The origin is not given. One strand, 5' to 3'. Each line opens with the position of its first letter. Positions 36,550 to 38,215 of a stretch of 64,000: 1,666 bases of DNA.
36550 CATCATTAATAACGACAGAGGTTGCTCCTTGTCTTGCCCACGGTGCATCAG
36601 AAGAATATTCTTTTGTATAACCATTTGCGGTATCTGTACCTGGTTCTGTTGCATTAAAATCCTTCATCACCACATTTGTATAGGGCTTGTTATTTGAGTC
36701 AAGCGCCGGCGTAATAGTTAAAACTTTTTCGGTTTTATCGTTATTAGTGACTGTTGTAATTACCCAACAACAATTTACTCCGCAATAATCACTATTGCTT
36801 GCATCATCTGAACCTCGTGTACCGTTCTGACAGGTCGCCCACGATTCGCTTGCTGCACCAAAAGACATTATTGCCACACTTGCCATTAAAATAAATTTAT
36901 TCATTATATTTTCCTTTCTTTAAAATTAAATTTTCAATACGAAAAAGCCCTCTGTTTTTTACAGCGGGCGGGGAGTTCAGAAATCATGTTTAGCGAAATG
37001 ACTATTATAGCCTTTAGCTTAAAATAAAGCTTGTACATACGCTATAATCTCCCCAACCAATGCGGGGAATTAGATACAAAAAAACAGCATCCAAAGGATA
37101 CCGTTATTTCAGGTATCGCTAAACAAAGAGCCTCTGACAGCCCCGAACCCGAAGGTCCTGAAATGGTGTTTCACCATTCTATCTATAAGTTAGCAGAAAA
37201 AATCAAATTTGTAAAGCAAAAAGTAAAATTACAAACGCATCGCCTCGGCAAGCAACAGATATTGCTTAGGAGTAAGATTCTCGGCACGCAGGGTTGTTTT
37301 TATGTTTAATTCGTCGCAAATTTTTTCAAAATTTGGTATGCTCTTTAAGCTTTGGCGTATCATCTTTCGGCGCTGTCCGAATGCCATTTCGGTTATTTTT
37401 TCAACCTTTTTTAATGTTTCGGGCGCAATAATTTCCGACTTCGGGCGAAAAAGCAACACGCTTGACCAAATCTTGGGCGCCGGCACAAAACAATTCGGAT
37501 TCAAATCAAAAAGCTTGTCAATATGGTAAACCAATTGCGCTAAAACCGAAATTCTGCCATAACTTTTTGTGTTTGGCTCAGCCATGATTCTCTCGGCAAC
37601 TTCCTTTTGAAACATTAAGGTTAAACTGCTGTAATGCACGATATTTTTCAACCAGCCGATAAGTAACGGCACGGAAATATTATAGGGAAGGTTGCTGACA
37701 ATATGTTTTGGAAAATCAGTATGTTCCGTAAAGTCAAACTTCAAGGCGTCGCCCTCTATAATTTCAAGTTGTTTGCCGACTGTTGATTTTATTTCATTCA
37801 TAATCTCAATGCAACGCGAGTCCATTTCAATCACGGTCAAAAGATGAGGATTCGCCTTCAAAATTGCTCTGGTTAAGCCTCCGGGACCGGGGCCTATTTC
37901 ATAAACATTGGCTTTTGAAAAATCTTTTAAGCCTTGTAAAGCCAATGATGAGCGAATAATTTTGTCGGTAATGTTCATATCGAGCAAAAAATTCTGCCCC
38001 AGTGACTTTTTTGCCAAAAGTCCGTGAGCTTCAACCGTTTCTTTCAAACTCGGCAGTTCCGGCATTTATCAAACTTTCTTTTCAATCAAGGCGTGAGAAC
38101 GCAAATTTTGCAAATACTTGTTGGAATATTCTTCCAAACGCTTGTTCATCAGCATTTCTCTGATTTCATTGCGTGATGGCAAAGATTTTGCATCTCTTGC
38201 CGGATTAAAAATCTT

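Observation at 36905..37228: Riboswitch/attenuator-like structured leader ending in a terminator 37 nt before the BspA-type LRR gene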

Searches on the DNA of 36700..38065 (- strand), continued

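Call 73: search_rna_families(sources=[L081, L082, L146, L147, L148], threshold=evalue, max_evalue=1)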
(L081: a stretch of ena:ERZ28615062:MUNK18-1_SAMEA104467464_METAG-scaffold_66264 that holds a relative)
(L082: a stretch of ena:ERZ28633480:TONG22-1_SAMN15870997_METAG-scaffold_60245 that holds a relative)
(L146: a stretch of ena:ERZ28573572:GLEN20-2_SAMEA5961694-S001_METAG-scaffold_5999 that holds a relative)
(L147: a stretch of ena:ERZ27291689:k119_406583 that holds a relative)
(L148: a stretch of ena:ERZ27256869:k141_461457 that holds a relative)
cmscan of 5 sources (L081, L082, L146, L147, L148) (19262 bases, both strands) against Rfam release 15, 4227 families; matches with E-value up to 1: 5.
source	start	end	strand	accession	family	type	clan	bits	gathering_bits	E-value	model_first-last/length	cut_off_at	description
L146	1231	1313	-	RF00005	tRNA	Gene; tRNA;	CL00001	51.7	29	1e-08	1-71/71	no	tRNA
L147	3727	3792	+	RF01459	rliE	Gene; sRNA;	-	31.9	90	0.095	114-182/222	no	Listeria sRNA rliE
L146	2038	2121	+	RF02221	sRNA-Xcc1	Gene; sRNA;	-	30.1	53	0.11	1-87/87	no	sRNA-Xcc1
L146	2241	2292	+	RF04341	Plastid-psbJ-5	Cis-reg;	CL00152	29.5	53.1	0.047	1-59/59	no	Plastid-psbJ-5 3UTR RNA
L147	3754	3843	+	RF00140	Alpha_RBS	Cis-reg;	-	20.6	38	0.53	1-110/110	no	Alpha operon ribosome binding site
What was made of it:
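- On Any Rfam 15 family (4227 covariance models): The best is sRNA-Xcc1 at 30 bits against a threshold of 53 (call 73).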
